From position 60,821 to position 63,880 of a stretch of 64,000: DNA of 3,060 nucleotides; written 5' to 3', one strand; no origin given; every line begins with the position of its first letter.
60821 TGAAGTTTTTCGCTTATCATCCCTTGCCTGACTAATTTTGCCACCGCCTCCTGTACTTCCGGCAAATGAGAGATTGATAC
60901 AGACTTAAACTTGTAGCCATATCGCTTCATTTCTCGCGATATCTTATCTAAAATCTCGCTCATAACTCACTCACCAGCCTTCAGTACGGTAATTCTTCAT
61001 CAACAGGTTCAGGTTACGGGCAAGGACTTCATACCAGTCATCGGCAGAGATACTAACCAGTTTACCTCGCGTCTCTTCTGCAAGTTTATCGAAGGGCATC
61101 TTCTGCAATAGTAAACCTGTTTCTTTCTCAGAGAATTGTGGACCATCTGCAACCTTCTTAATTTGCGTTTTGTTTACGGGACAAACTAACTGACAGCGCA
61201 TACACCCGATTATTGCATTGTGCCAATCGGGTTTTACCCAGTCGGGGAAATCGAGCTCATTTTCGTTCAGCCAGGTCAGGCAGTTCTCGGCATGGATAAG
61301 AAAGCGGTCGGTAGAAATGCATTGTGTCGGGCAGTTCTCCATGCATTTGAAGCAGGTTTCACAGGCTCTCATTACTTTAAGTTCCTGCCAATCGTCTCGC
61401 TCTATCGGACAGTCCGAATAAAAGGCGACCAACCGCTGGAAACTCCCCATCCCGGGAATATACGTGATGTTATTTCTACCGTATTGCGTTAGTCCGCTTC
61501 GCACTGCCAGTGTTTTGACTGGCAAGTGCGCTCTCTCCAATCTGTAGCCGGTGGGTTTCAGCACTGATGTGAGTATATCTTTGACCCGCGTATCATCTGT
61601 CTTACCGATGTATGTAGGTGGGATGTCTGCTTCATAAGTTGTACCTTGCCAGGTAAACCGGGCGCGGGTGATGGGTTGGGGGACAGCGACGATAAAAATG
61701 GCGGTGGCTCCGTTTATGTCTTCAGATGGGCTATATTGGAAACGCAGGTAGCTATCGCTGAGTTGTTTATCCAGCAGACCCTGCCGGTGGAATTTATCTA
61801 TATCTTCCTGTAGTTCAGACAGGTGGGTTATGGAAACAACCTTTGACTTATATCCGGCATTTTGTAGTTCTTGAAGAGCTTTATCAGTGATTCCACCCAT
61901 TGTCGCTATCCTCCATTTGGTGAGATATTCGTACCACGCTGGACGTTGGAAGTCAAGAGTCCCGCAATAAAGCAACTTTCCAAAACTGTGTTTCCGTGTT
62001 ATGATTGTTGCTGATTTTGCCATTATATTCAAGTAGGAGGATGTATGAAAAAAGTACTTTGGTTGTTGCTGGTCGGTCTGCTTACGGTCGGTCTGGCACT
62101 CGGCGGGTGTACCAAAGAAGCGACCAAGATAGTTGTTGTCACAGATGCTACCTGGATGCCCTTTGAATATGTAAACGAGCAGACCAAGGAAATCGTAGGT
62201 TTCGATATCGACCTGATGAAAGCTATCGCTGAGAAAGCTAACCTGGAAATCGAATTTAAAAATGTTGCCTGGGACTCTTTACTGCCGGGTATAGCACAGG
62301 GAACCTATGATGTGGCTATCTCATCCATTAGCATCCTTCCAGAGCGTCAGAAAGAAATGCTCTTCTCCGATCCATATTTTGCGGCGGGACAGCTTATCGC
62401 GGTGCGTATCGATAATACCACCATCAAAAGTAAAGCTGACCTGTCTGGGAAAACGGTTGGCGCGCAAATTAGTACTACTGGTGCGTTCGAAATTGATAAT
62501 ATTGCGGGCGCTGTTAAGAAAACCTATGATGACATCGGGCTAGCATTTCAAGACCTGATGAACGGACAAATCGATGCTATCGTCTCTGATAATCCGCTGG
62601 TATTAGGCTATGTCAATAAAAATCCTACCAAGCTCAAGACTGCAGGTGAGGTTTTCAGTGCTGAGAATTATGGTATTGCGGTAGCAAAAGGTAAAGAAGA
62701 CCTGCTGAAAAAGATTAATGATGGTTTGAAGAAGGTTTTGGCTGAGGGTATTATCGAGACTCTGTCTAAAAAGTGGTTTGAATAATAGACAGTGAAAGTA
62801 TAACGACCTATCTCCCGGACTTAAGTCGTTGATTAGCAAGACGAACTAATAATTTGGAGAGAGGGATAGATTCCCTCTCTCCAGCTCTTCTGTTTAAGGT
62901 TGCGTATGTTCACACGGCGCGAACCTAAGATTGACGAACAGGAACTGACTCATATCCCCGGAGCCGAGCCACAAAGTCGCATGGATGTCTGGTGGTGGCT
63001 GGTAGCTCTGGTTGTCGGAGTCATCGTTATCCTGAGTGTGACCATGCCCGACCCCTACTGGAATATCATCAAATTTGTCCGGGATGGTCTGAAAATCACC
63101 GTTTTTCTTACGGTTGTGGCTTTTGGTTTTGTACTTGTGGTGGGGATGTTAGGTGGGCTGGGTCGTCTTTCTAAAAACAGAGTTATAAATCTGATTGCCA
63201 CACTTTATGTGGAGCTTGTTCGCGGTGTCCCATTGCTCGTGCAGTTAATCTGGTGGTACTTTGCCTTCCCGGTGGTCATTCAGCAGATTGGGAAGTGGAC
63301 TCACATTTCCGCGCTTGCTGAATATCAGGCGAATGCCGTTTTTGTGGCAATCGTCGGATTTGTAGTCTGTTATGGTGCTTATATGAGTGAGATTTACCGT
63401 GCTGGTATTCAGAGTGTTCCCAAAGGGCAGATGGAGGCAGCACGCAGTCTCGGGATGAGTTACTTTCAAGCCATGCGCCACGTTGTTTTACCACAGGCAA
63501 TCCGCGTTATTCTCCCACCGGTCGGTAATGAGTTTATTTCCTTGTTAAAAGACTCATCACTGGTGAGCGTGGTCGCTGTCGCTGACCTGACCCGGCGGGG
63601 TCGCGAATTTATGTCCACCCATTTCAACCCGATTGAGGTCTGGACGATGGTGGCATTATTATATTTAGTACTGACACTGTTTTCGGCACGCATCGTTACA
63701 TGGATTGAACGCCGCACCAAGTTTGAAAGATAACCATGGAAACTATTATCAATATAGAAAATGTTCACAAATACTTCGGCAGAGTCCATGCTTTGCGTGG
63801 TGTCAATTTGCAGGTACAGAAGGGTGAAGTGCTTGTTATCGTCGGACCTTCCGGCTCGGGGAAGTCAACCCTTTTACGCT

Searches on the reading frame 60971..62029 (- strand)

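Call 74: search_protein_families(library=pfam, proteins=[window:60971-62029:-], max_evalue=0.001)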
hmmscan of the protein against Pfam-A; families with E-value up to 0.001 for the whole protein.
window:60971-62029:- (352 aa): 3 families
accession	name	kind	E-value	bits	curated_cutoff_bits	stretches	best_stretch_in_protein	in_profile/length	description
PF13484.11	Fer4_16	-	1.5e-10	42.1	30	1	223-286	2-66/66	4Fe-4S double cluster binding domain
PF12838.12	Fer4_7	-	1.4e-05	25.9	27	0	274-295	3-24/52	4Fe-4S dicluster domain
PF13237.11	Fer4_10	-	0.00019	21.7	25.5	0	207-234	19-53/53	4Fe-4S dicluster domain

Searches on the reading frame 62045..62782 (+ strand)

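Call 74: search_protein_families(library=pfam, proteins=[window:62045-62782:+], max_evalue=0.001)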
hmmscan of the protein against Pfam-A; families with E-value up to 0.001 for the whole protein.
window:62045-62782:+ (246 aa): 2 families
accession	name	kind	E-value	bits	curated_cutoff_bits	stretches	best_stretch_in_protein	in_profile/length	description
PF00497.25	SBP_bac_3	-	1e-39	135.8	26.4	1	29-245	1-130/132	Bacterial extracellular solute-binding proteins, family 3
PF10613.14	Lig_chan-Glu_bd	-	3.4e-07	30.8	30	1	37-120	10-111/115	Ligated ion channel L-glutamate- and glycine-binding site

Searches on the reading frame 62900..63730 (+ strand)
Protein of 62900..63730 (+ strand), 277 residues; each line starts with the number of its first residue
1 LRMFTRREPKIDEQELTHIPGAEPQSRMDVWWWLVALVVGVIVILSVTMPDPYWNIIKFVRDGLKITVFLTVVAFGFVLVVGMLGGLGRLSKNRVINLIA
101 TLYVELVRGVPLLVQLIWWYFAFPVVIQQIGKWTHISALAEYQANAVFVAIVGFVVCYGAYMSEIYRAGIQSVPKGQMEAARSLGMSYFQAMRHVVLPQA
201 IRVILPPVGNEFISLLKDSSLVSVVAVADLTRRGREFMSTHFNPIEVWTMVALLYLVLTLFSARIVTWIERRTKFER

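Call 74: search_protein_families(library=pfam, proteins=[window:62900-63730:+], max_evalue=0.001)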
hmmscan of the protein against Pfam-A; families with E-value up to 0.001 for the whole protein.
window:62900-63730:+ (277 aa): 1 family
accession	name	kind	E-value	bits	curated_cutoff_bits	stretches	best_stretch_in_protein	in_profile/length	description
PF00528.27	BPD_transp_1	-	1.1e-28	100.7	26.4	1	80-274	3-183/184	Binding-protein-dependent transport system inner membrane component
